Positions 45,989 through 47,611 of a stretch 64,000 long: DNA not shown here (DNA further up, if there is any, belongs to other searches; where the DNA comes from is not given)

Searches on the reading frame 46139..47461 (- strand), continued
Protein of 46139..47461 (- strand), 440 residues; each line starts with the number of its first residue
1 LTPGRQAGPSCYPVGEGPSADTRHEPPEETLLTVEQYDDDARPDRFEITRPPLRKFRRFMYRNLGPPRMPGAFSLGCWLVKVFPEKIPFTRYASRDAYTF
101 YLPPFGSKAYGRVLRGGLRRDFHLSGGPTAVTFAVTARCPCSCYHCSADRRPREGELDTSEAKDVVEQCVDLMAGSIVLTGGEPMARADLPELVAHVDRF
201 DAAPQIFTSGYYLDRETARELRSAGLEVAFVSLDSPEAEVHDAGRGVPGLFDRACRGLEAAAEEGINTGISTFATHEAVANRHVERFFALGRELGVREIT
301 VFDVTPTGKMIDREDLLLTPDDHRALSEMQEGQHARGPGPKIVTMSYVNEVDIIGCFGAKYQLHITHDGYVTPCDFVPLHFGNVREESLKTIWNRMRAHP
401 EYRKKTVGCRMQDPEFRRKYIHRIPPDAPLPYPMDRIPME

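Call 84: search_protein_families(library=padloc, proteins=[window:46139-47368:-], max_evalue=0.01)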
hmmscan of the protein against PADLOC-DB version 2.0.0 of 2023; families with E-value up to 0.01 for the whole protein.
window:46139-47368:- (409 aa): 3 families
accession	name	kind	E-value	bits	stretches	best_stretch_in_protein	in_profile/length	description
PDLC02904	pVip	-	4.1e-11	40.9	1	100-297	5-195/262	Viperins associated with kinases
PDLC02903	pVip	-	7.1e-11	40.1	1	100-244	2-146/257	Viperins not associated with kinases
PDLC02905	pVip-kinase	-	0.00073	16.9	1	122-209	212-298/474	Viperin-kinase fusion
